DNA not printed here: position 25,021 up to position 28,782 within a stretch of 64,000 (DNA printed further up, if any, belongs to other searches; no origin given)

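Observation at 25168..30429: Second giant (1753-aa) domain-less secreted protein, a possible paralog of the 1616-aa protein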

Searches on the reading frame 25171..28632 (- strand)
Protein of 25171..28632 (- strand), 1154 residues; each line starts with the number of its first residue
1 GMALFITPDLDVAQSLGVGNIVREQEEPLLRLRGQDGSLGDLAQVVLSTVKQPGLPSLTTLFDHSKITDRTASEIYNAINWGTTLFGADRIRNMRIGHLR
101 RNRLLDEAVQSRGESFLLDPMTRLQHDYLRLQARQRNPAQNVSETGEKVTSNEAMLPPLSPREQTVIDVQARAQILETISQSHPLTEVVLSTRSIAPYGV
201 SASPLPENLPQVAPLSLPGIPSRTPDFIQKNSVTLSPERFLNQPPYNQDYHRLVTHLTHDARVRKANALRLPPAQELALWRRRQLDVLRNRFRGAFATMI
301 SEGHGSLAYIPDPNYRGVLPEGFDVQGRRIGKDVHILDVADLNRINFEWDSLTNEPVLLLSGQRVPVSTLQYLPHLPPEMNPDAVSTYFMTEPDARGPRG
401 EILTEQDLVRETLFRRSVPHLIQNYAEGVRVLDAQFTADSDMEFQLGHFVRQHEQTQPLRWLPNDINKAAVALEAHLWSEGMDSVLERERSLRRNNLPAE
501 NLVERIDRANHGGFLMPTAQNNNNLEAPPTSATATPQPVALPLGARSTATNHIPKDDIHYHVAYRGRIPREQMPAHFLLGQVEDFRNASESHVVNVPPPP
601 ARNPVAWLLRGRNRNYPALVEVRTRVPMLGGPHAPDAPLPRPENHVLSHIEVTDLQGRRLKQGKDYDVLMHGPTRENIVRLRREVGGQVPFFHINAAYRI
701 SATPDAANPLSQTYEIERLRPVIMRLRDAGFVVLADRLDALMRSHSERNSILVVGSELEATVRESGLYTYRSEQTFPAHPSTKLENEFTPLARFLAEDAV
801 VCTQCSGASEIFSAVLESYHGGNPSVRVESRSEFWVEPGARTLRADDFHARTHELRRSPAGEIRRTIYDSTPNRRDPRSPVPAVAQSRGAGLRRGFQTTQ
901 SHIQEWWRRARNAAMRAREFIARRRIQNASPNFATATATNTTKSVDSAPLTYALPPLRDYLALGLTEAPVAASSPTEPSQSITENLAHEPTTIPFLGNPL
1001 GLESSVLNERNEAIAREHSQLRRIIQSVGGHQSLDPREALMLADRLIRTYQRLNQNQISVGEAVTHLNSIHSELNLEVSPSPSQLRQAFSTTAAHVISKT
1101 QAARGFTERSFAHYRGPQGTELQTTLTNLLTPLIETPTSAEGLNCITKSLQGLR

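Call 44: search_protein_representatives(alignment_id=A2)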
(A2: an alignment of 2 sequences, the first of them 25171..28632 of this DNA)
Query: 2 sequences, 1154 profile positions. Proteins with E-value up to 0.001 (for the whole library): 64; up to 1e-10: 29; up to 1e-30: 6. The best 64 are listed.
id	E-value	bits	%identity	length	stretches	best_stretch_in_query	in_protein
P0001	0.0e+00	2700.3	-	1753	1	1-1154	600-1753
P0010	5.8e-264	895.0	-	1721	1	50-1152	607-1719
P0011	1.1e-206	705.3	-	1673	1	49-1152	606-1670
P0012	3.6e-131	455.2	-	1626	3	250-928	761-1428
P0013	1.8e-124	433.0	-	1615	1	598-886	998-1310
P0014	4.7e-40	153.5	-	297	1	742-928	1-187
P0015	2.9e-24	101.2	-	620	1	612-879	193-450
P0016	7.0e-20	86.6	-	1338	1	637-882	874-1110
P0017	2.0e-19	85.2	-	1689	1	639-914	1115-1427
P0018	4.4e-17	77.4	-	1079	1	634-874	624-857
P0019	1.3e-16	75.8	-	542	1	612-891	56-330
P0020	6.4e-16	73.5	-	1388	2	649-850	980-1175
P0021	2.6e-15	71.5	-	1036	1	618-876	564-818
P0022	3.3e-15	71.2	-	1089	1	659-884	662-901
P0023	3.6e-15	71.0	-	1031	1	632-919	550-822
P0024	1.3e-14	69.2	-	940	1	657-889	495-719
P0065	2.3e-05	38.6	-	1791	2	632-872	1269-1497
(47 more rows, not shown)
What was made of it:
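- Family: an exhaustive HMMER search found 64 relatives at E <= 1e-3 among 1.84 billion representatives (call 44).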

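Call 53: search_protein_families(library=pfam, proteins=[P0010, P0016, P0017, P0018, P0020, P0024, P0065], max_evalue=0.1)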
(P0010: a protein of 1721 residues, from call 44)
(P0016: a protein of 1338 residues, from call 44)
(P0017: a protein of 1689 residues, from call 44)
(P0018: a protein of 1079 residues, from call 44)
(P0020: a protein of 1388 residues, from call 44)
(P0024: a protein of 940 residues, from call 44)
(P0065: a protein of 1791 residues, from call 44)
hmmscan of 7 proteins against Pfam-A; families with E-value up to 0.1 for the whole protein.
P0010 (1721 aa): 0 families

P0016 (1338 aa): 3 families
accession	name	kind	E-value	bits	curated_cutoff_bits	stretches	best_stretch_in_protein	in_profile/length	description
PF18177.6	La_HTH_kDCL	-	0.013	16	27.5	0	1223-1280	25-79/90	La HTH in kinetoplastid DICER domain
PF03016.20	Exostosin_GT47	-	0.025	14.3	33.4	1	643-760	31-152/293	Exostosin GT47 domain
PF13700.11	DUF4158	-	0.054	13.8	27.4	0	384-418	100-134/165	Domain of unknown function (DUF4158)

P0017 (1689 aa): 0 families

P0018 (1079 aa): 1 family
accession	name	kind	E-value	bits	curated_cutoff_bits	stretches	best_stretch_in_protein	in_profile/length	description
PF07862.16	Nif11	-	0.013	16.2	23.8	1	39-70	8-38/48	Nif11 domain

P0020 (1388 aa): 2 families
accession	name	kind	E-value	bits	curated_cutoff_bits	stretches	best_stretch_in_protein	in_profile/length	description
PF15053.11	Njmu-R1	-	0.0059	16.1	27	0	300-421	108-231/352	Njmu-R1-like protein family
PF24669.2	Ddi2_HDD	-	0.038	14.5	32.8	0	453-482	18-48/66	Ddi2 HDD domain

P0024 (940 aa): 0 families

P0065 (1791 aa): 6 families
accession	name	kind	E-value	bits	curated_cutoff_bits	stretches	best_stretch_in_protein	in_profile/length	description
PF13646.12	HEAT_2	-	2.1e-24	86.1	27.7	3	88-143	11-64/88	HEAT repeats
PF02985.28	HEAT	-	4.7e-12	45.4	23.5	1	111-139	1-29/31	HEAT repeat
PF12717.13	Cnd1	-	5.5e-07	30.2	26.4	1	730-791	24-89/162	non-SMC mitotic condensation complex subunit 1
PF13513.12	HEAT_EZ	-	6.7e-07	30.1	27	0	457-488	24-55/55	HEAT-like repeat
PF01602.26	Adaptin_N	-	0.00047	19.3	37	0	71-139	108-180/524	Adaptin N terminal region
PF12348.14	CLASP_N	-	0.026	14.5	27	0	764-804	180-220/227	CLASP N terminal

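Call 54: list_cluster_members(proteins=[P0010, P0011, P0012, P0016, P0017, P0018, P0020, P0021, P0022, P0024])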
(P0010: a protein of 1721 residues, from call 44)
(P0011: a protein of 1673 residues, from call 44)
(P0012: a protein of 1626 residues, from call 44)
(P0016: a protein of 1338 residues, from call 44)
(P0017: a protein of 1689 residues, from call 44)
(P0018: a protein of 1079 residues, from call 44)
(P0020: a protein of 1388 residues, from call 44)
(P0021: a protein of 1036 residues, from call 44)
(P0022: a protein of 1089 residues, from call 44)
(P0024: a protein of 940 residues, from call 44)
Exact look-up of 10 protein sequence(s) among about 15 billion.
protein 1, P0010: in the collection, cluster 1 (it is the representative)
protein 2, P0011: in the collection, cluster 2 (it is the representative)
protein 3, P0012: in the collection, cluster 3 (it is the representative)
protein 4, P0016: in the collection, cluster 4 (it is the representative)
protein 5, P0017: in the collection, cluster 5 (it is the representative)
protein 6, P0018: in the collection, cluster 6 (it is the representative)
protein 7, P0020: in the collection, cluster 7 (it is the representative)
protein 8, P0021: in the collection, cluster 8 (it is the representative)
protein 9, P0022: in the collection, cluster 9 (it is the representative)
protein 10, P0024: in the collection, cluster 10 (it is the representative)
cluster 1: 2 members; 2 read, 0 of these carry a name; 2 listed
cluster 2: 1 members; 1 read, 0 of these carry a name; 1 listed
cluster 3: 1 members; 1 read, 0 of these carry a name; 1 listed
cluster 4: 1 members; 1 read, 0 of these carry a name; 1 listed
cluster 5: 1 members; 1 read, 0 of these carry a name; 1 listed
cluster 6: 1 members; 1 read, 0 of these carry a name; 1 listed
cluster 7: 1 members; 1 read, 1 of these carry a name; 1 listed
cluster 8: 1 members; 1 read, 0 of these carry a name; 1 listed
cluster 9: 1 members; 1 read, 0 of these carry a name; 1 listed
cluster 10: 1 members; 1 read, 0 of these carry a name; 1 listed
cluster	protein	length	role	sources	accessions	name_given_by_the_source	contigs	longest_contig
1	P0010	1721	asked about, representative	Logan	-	-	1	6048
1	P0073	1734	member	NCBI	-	-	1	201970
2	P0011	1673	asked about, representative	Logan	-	-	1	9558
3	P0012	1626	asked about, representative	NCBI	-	-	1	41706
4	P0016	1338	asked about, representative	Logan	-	-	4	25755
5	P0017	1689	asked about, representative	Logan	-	-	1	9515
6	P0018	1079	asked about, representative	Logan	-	-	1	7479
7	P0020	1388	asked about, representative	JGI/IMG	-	hypothetical protein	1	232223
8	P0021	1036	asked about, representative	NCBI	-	-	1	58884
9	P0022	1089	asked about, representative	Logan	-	-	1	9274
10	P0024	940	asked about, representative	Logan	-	-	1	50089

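Call 56: find_encoding_contigs(protein=P0073, flank=10000, max_places=2)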
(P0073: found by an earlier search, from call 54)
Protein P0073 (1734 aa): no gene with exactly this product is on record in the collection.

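Call 57: find_encoding_contigs(protein=P0020, flank=10000, max_places=2)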
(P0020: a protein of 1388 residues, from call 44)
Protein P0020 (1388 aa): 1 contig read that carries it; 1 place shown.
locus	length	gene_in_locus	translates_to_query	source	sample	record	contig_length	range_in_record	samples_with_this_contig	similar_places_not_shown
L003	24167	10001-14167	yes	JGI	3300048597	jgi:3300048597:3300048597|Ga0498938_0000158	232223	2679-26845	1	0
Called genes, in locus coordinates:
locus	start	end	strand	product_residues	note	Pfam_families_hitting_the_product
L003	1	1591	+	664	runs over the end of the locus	PF00082:Peptidase_S8 (faint)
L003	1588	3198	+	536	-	-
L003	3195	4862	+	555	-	-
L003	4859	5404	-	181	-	-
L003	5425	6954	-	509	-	-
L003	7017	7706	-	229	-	-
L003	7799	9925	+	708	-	PF19310:TOP_N (weak), PF01432:Peptidase_M3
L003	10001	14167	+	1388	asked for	-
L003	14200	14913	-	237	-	PF06912:DUF1275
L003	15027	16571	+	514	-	PF17957:Big_7, PF17164:DUF5122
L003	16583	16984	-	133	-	PF09685:MamF_MmsF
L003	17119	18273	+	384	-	-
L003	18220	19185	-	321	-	PF00376:MerR, PF13411:MerR_1, PF02310:B12-binding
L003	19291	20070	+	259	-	PF06966:DUF1295, PF02544:Steroid_dh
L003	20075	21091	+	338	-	PF02353:CMAS, PF03848:TehB (weak), PF05175:MTS, PF13489:Methyltransf_23, PF08241:Methyltransf_11, PF08242:Methyltransf_12, PF13649:Methyltransf_25, PF13847:Methyltransf_31, +3 more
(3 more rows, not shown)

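Call 58: find_encoding_contigs(protein=P0016, flank=10000, max_places=2)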
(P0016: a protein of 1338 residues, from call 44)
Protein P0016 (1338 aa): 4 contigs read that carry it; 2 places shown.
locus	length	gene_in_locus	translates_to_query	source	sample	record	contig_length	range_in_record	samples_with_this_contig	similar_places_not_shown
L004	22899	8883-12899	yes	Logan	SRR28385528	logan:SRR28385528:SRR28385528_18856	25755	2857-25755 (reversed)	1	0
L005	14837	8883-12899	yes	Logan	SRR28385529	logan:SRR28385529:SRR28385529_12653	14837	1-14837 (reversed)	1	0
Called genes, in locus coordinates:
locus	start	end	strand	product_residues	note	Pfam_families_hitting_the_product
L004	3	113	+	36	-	?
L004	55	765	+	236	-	PF02678:Pirin, PF17954:Pirin_C_2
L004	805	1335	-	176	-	PF04116:FA_hydroxylase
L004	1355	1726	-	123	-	PF00903:Glyoxalase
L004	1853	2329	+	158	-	-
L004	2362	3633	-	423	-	PF00108:Thiolase_N, PF02803:Thiolase_C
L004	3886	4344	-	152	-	-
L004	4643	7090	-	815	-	PF00989:PAS (faint), PF08448:PAS_4 (weak), PF08447:PAS_3, PF00512:HisKA, PF02518:HATPase_c, PF00072:Response_reg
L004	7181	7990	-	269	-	PF13673:Acetyltransf_10, PF00583:Acetyltransf_1, PF13508:Acetyltransf_7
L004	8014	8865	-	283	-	PF01928:CYTH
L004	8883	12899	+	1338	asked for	-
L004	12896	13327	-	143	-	PF00903:Glyoxalase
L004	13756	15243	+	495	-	-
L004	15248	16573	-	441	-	-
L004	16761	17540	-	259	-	-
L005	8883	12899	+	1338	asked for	-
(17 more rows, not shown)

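Call 83: find_encoding_contigs(protein=P0011, flank=10000, max_places=2)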
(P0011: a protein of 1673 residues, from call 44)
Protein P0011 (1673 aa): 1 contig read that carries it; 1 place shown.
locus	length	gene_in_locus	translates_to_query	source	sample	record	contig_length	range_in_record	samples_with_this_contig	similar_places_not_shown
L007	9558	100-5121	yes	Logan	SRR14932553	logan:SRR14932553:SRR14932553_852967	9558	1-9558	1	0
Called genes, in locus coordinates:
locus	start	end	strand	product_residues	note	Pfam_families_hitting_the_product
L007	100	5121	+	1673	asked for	-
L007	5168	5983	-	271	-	PF00106:adh_short, PF23441:SDR (weak), PF08659:KR, PF13561:adh_short_C2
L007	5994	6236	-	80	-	PF20106:DUF6496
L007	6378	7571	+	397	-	PF00089:Trypsin, PF13365:Trypsin_2, PF13180:PDZ_2, PF17820:PDZ_6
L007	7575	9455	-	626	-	-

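Call 84: find_encoding_contigs(protein=P0012, flank=10000, max_places=2)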
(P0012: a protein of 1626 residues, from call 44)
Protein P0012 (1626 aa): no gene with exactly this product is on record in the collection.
